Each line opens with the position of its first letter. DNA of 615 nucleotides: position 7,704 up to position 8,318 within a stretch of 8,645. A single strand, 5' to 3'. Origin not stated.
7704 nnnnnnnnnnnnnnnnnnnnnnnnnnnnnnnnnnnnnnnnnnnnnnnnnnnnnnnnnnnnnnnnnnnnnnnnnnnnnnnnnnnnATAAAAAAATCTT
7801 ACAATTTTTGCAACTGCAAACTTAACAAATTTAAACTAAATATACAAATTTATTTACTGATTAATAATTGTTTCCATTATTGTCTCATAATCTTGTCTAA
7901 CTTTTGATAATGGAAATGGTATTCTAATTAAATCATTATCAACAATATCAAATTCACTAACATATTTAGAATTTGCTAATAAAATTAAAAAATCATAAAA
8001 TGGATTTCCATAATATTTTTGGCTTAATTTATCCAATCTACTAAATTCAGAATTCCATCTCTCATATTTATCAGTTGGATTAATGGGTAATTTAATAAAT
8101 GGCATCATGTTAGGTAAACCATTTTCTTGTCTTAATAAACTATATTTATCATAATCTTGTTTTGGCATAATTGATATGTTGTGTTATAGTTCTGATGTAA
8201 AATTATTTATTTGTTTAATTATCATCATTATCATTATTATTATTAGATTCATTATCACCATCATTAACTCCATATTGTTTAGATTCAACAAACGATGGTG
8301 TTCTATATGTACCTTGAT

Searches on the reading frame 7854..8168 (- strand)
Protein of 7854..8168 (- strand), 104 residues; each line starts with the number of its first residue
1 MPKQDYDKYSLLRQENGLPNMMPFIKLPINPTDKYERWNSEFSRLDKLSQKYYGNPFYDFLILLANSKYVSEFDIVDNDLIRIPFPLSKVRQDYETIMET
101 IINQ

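Call 23: search_protein_families(library=phrogs, max_evalue=0.001, proteins=[window:7854-8168:-])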
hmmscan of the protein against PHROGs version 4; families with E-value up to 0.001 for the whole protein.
window:7854-8168:- (104 aa): 1 family
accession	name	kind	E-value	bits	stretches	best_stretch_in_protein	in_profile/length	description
phrog_7145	-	tail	0.0004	21.5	1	18-84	24-92/108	baseplate wedge subunit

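Call 41: find_encoding_contigs(protein=window:7854-8168:-, flank=6000, max_places=10)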
Protein window:7854-8168:- (104 aa): 3 contigs read that carry it; 3 places shown.
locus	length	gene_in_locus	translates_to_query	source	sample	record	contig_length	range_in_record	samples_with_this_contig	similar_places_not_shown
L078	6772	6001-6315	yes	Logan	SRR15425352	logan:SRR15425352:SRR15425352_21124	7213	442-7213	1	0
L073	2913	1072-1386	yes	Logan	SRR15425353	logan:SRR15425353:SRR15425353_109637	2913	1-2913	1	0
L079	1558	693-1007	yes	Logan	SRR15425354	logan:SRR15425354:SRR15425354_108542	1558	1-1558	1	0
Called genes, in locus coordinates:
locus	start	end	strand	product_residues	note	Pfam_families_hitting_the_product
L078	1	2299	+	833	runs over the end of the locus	-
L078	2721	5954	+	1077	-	-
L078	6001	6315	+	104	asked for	-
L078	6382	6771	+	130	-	?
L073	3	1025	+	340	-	?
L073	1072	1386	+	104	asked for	-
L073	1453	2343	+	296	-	PF04383:KilA-N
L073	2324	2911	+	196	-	?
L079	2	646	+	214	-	?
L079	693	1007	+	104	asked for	-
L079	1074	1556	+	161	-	?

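Call 56: find_homologous_proteins(query=L078:2721-5951:+, max_evalue=1e-20)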
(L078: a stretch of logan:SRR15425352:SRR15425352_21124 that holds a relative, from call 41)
Query L078:2721-5951:+ (1077 aa): 1594 proteins with E <= 1e-20 among 8000 candidates; the best 120 are listed.
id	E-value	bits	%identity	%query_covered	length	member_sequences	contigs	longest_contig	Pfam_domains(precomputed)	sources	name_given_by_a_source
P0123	0.0e+0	2434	100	100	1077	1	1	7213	-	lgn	-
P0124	0.0e+0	1494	62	99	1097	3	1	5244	-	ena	-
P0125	0.0e+0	1476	62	100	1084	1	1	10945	-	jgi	-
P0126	0.0e+0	1466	62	100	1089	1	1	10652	-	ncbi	ncbi:MAG: hypothetical protein ACOC22_01960 [bacterium]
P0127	0.0e+0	1461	61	100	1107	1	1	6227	-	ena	-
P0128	0.0e+0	1427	60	100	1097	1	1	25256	-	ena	-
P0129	3.1e-278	944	47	99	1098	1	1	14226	-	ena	-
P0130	2.9e-275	934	46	99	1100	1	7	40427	-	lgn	-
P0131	2.8e-266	905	45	98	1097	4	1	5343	-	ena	-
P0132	3.0e-266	905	45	99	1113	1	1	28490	-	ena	-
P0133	4.6e-264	897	45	99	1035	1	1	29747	-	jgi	-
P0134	1.1e-259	883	45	98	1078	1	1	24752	-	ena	-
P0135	2.4e-259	882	44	99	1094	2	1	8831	-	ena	-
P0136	1.6e-255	869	44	99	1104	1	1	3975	-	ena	-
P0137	2.1e-248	846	44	98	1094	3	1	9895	-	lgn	-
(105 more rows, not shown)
